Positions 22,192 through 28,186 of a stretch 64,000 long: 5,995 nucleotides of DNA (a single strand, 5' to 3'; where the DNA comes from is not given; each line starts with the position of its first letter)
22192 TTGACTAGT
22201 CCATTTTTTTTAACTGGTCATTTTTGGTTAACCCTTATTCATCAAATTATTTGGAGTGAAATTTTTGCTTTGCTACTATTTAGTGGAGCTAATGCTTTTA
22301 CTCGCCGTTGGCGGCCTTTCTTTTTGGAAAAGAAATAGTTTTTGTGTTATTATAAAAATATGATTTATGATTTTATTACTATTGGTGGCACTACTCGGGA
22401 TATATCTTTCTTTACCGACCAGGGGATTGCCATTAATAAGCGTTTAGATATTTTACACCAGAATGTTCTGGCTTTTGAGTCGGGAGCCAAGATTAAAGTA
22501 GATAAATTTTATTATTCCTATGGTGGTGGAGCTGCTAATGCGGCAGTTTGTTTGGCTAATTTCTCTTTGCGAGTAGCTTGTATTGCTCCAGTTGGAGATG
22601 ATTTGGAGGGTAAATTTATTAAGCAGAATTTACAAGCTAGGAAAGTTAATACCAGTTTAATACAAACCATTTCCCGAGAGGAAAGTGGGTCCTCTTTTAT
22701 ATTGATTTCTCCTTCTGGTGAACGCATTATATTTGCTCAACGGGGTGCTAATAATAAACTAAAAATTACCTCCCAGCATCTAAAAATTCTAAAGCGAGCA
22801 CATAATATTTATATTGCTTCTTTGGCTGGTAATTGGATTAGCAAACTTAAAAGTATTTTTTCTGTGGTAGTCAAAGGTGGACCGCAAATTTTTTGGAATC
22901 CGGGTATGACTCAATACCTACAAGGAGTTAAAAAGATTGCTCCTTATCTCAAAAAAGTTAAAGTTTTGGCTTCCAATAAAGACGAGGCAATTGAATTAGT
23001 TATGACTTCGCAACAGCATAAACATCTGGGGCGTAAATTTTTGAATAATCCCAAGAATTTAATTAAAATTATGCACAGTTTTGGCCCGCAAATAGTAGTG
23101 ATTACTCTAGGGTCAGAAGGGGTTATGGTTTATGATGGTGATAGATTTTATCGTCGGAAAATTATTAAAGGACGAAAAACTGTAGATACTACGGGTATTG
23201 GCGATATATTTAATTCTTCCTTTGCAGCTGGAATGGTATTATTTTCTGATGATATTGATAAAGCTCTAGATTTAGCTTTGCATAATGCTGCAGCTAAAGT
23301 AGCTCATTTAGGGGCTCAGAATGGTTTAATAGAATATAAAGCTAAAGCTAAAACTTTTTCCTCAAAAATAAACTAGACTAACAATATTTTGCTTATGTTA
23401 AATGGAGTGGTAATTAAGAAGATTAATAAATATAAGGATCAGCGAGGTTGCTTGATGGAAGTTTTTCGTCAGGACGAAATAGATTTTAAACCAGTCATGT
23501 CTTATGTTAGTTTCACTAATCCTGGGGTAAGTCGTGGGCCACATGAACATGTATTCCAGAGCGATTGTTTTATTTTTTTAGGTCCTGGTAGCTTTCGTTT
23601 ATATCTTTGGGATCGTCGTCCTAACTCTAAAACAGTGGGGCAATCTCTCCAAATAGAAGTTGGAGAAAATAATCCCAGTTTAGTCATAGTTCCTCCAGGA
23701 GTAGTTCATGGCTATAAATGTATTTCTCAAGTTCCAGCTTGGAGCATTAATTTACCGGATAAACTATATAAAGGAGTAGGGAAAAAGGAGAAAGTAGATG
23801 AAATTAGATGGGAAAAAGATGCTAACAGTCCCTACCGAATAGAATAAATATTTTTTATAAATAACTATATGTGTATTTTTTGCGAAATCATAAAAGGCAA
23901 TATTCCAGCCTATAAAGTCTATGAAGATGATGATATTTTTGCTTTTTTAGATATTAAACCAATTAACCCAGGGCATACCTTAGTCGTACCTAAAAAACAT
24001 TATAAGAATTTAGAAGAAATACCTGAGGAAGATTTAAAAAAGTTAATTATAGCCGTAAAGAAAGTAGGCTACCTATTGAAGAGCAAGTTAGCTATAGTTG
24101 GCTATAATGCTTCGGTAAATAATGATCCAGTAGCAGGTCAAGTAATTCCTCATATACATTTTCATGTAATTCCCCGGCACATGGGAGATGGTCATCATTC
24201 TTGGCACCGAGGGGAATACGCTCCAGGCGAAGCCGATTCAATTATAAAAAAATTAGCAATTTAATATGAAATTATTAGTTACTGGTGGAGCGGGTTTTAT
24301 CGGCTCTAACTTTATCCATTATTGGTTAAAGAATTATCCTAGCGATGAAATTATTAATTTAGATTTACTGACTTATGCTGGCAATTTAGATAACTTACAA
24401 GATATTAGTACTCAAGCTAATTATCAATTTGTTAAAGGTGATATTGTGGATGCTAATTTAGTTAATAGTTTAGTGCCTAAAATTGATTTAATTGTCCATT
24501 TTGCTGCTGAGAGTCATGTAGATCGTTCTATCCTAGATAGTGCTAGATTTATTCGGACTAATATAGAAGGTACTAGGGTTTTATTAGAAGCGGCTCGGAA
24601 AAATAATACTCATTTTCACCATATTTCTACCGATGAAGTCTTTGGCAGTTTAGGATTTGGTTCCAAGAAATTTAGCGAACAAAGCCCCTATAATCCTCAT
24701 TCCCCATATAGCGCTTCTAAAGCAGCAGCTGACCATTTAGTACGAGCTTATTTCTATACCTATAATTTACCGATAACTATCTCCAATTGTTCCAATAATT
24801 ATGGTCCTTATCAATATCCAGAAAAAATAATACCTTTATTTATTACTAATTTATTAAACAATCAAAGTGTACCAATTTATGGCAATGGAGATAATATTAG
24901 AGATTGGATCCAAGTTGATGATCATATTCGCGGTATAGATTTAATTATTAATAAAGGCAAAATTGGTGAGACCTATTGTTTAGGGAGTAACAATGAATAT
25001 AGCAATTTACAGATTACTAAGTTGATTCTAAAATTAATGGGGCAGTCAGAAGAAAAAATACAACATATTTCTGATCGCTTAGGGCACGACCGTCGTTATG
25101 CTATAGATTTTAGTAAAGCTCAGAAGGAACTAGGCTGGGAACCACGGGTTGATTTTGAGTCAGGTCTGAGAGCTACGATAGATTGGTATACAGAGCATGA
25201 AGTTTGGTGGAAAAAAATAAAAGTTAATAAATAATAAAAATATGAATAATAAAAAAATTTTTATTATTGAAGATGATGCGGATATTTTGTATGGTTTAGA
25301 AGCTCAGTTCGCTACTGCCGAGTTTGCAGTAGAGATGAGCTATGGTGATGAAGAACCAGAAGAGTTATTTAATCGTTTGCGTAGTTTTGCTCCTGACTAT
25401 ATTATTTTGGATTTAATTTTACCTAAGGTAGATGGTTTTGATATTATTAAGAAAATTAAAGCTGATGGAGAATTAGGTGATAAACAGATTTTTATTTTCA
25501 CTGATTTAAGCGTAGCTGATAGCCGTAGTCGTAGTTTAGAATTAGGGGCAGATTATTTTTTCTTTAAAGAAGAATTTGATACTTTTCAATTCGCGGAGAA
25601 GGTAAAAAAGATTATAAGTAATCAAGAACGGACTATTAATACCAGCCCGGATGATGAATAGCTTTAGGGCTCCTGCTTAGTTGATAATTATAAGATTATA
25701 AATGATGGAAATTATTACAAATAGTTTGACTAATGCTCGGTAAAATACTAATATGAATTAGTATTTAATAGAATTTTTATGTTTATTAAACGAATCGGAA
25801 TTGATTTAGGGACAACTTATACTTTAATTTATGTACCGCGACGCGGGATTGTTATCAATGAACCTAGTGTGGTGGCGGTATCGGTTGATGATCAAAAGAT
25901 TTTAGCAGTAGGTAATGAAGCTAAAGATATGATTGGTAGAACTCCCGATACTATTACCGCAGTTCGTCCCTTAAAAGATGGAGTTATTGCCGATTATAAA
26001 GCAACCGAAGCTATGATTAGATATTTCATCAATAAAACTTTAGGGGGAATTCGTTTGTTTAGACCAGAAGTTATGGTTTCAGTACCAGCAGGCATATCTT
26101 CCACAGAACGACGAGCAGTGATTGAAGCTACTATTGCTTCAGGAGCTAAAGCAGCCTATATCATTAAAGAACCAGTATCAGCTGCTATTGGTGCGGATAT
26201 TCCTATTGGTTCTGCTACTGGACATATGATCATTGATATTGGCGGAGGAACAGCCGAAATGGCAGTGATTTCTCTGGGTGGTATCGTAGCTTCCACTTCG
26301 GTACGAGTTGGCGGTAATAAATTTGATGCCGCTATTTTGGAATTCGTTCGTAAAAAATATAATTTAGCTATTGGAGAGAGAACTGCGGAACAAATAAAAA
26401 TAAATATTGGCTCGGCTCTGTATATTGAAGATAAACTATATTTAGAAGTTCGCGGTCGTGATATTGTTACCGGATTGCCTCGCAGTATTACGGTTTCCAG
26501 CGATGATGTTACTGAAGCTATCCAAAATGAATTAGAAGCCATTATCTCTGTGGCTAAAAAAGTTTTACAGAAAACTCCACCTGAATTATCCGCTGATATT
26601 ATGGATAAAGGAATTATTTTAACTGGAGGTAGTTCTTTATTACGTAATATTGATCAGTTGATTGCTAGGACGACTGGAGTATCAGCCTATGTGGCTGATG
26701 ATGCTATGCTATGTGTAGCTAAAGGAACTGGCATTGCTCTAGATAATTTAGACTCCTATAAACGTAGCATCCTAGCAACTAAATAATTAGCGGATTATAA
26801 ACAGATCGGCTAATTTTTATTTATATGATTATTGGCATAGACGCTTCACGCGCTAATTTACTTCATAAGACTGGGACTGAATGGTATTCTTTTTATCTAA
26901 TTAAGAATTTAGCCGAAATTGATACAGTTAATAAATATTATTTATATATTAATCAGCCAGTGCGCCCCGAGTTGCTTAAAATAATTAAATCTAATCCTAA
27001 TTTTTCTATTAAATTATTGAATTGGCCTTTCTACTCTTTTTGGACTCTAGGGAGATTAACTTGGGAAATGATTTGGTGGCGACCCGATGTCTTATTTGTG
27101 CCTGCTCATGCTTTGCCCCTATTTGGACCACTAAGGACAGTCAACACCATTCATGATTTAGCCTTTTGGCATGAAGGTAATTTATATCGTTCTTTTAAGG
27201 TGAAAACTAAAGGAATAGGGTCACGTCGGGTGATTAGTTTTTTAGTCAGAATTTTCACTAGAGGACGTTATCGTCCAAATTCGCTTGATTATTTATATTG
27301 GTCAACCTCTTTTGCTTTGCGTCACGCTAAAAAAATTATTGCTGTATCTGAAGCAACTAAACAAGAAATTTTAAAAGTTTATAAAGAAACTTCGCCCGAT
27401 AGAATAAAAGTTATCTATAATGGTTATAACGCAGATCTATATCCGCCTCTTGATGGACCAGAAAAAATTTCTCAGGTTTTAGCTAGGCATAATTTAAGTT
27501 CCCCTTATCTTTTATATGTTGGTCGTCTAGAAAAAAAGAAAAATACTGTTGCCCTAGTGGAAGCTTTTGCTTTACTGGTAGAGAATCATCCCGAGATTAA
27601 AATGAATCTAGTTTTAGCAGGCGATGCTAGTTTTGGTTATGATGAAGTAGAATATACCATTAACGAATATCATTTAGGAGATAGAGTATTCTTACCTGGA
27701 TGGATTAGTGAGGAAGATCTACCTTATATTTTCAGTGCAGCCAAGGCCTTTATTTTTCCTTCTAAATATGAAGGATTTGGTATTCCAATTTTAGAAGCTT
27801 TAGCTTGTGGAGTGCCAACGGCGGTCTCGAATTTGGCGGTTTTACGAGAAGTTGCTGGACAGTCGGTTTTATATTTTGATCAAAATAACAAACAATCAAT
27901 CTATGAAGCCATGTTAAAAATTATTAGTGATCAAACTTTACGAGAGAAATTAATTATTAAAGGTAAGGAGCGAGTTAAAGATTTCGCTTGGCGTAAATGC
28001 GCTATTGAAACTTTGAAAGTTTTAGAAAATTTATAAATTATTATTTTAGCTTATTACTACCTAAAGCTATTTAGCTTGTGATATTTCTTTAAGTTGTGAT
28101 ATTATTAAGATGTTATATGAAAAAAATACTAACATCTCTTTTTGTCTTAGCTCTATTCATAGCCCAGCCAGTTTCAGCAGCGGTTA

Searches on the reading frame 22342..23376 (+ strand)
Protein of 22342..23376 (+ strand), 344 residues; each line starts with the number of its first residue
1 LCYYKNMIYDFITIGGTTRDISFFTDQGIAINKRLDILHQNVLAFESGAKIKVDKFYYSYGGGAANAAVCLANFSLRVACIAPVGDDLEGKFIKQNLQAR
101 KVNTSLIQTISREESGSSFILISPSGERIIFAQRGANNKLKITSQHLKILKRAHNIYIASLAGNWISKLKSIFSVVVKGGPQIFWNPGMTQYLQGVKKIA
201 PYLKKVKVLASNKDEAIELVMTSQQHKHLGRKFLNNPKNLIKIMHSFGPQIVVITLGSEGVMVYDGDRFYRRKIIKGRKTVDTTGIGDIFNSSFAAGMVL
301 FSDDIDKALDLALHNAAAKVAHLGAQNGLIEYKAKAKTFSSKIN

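Call 66: search_protein_families(library=pfam, proteins=[window:22342-23376:+], max_evalue=0.0001)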
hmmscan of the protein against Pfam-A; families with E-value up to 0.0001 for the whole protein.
window:22342-23376:+ (344 aa): 1 family
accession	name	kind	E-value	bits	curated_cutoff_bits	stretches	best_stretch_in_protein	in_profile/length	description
PF00294.29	PfkB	-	7.9e-43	147.4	25.8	1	47-328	22-298/302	pfkB family carbohydrate kinase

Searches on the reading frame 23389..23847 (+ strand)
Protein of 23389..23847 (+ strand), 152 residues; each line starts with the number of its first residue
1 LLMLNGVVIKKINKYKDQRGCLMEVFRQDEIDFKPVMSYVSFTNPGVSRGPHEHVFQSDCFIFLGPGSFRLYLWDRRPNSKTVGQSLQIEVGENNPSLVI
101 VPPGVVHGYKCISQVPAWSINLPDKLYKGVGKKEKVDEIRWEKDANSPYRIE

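Call 66: search_protein_families(library=pfam, proteins=[window:23389-23847:+], max_evalue=0.0001)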
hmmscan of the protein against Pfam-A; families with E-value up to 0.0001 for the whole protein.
window:23389-23847:+ (152 aa): 3 families
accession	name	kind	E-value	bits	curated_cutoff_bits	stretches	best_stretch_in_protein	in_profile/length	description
PF00908.23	dTDP_sugar_isom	-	8.7e-13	48.8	27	1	3-114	3-121/168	dTDP-4-dehydrorhamnose 3,5-epimerase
PF05523.17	FdtA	-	5.6e-07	29.9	23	1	7-79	3-75/131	WxcM-like, C-terminal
PF14667.12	Polysacc_synt_C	-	1.6e-05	25.4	28.7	1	16-113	2-89/111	Polysaccharide biosynthesis C-terminal domain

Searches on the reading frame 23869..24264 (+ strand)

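Call 66: search_protein_families(library=pfam, proteins=[window:23869-24264:+], max_evalue=0.0001)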
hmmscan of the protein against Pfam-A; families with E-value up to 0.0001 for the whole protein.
window:23869-24264:+ (131 aa): 2 families
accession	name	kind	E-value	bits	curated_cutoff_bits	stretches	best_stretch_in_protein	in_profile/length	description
PF01230.28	HIT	-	9.4e-29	100.4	21.5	1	10-104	2-96/98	HIT domain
PF11969.13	DcpS_C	-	1.3e-15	58.3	24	1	2-102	2-101/114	Scavenger mRNA decapping enzyme C-term binding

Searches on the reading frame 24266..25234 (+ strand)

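Call 66: search_protein_families(library=pfam, proteins=[window:24266-25234:+], max_evalue=0.0001)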
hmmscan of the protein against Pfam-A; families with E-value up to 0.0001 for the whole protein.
window:24266-25234:+ (322 aa): 6 families
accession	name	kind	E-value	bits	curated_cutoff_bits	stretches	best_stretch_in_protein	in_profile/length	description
PF16363.11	GDP_Man_Dehyd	-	7.6e-84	282.4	27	1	4-303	1-331/332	GDP-mannose 4,6 dehydratase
PF01370.27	Epimerase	-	4.1e-62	210.2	20.9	1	4-240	2-240/240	NAD dependent epimerase/dehydratase family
PF01073.25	3Beta_HSD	-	3.2e-17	62.9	22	1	4-217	1-218/280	3-beta hydroxysteroid dehydrogenase/isomerase family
PF07993.18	NAD_binding_4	-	1.2e-16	61.1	20.1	1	5-179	1-208/258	Male sterility protein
PF04321.23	RmlD_sub_bind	-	4.6e-16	59.2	27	1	1-166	1-143/287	RmlD substrate binding domain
PF02719.21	Polysacc_synt_2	-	4.7e-14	52.7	20.2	1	3-260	1-249/293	Polysaccharide biosynthesis protein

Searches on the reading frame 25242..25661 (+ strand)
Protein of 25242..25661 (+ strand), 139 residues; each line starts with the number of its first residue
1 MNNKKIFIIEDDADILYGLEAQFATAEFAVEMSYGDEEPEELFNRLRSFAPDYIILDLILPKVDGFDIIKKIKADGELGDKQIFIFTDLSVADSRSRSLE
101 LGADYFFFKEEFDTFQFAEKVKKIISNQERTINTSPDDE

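Call 66: search_protein_families(library=pfam, proteins=[window:25242-25661:+], max_evalue=0.0001)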
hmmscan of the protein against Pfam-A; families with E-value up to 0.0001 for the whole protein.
window:25242-25661:+ (139 aa): 1 family
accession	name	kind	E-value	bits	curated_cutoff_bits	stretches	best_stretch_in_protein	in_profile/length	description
PF00072.30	Response_reg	-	1.2e-13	51.6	30.2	1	6-110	1-100/111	Response regulator receiver domain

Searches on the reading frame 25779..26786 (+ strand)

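Call 66: search_protein_families(library=pfam, proteins=[window:25779-26786:+], max_evalue=0.0001)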
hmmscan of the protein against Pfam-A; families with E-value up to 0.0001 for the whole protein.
window:25779-26786:+ (335 aa): 4 families
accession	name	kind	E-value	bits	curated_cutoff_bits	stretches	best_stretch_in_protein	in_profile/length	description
PF06723.19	MreB_Mbl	-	2.3e-133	444.5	27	1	4-328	2-326/327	MreB/Mbl protein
PF00012.26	HSP70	-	2.7e-11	42.9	20.6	1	97-319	135-370/599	Hsp70 protein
PF00022.25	Actin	-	1.9e-09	37.1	27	1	29-193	31-190/410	Actin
PF14450.12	FtsA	-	5.4e-09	36.9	31.8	1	151-305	2-109/127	Cell division protein FtsA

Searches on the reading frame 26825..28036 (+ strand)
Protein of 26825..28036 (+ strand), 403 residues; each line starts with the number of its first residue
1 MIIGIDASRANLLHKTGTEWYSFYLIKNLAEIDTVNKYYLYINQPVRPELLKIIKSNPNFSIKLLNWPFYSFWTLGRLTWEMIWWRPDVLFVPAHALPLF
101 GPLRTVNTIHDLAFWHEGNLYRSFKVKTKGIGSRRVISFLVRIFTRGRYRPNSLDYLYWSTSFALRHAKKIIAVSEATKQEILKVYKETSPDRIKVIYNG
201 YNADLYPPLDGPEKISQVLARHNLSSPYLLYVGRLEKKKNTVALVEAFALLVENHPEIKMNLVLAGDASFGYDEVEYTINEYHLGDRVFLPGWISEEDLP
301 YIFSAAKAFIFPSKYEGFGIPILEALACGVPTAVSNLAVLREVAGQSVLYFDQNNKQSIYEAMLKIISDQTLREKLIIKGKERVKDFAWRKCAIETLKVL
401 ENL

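Call 46: search_protein_families(library=pfam, proteins=[window:26825-28036:+], max_evalue=0.00001)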
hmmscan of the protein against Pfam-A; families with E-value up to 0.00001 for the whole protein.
window:26825-28036:+ (403 aa): 4 families
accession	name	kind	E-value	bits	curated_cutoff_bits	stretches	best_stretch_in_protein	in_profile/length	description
PF00534.26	Glycos_transf_1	-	6.8e-36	123.8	26.4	1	223-383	12-172/172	Glycosyl transferases group 1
PF13692.12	Glyco_trans_1_4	-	6e-26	91.8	27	1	227-369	2-142/142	Glycosyl transferases group 1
PF13439.12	Glyco_transf_4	-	2e-11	44.7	28.5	1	53-204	42-169/170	Glycosyltransferase Family 4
PF20706.3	GT4-conflict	-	8.6e-08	32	26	1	223-336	194-312/385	Family 4 Glycosyltransferase in conflict systems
